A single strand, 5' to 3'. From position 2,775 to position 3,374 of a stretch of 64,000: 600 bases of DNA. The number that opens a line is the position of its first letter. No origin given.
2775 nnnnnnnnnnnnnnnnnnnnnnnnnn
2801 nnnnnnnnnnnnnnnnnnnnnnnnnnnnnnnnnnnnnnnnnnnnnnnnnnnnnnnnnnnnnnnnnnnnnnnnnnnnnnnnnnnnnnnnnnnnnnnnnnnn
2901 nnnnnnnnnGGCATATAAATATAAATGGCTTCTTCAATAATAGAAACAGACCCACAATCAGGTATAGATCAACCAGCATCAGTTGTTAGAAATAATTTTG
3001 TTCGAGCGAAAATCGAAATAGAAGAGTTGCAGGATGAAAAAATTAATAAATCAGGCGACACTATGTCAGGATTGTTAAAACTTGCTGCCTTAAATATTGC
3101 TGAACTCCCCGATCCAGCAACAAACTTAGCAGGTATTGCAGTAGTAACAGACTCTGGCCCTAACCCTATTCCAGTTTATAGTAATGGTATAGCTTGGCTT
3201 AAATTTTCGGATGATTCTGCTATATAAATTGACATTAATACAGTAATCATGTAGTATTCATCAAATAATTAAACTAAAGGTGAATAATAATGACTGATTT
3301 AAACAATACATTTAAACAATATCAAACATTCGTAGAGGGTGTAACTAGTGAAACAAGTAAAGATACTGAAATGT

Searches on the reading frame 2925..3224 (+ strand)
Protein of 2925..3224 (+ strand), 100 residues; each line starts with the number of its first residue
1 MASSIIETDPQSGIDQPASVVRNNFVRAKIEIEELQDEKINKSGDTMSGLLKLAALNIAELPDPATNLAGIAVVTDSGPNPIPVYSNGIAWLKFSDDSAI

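Call 47: search_protein_families(library=pfam, alignment_id=A2, max_evalue=0.001)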
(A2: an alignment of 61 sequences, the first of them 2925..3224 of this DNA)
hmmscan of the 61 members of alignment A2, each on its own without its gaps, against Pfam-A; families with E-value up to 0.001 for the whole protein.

A. member 1, window:2925-3224:+ (100 aa): 0 families

B. families by the number of members that match (of 61 scanned): 45 families (the first 25 are shown)
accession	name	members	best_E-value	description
PF01555.25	N6_N4_Mtase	2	5.3e-38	DNA methylase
PF10095.14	DUF2333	1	7.7e-91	Uncharacterized protein conserved in bacteria (DUF2333)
PF02562.22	PhoH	1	7.8e-69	PhoH-like protein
PF01668.23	SmpB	1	7e-54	SmpB protein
PF01556.23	DnaJ_C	1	6.7e-44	DnaJ C terminal domain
PF01327.26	Pep_deformylase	1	1.7e-38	Polypeptide deformylase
PF24308.1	DUF7487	1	5e-38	Family of unknown function (DUF7487)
PF24963.1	DUF7768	1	1.6e-29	Domain of unknown function (DUF7768)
PF00226.36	DnaJ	1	1.6e-27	DnaJ domain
PF23023.1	Anti-Pycsar_Apyc1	1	2.7e-26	Anti-Pycsar protein Apyc1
PF00300.27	His_Phos_1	1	9.5e-26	Histidine phosphatase superfamily (branch 1)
PF20274.4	cREC_REC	1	5.1e-24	Cyclic-phosphate processing Receiver domain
PF02154.20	FliM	1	2.8e-22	Flagellar motor switch protein FliM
PF14841.11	FliG_M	1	5.4e-17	FliG middle domain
PF00929.31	RNase_T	1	8.2e-16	Exonuclease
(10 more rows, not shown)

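Call 81: search_protein_families(library=pfam, alignment_id=A5, max_evalue=0.01)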
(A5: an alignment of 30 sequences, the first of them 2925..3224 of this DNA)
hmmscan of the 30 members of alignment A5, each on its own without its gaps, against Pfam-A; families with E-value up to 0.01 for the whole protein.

A. member 1, window:2925-3224:+ (100 aa): 0 families

B. families by the number of members that match (of 30 scanned): 37 families (the first 25 are shown)
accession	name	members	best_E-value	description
PF02562.22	PhoH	1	7.8e-69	PhoH-like protein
PF01668.23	SmpB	1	7e-54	SmpB protein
PF24308.1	DUF7487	1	5e-38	Family of unknown function (DUF7487)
PF24963.1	DUF7768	1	1.6e-29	Domain of unknown function (DUF7768)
PF20274.4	cREC_REC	1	5.1e-24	Cyclic-phosphate processing Receiver domain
PF02154.20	FliM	1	2.8e-22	Flagellar motor switch protein FliM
PF14841.11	FliG_M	1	5.4e-17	FliG middle domain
PF13203.12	DUF2201_N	1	8.6e-16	Putative metallopeptidase domain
PF00004.35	AAA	1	7.1e-11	ATPase family associated with various cellular activities (AAA)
PF22945.2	LEM-3_GIY-YIG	1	3.4e-10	LEM-3-like GIY-YIG domain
PF07733.18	DNA_pol3_alpha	1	1.7e-08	Bacterial DNA polymerase III alpha NTPase domain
PF03819.22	MazG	1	2.1e-08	MazG nucleotide pyrophosphohydrolase domain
PF13604.12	AAA_30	1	3.1e-08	AAA domain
PF13173.12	AAA_14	1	6.6e-07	AAA domain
PF13177.12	DNA_pol3_delta2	1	6.9e-07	DNA polymerase III, delta subunit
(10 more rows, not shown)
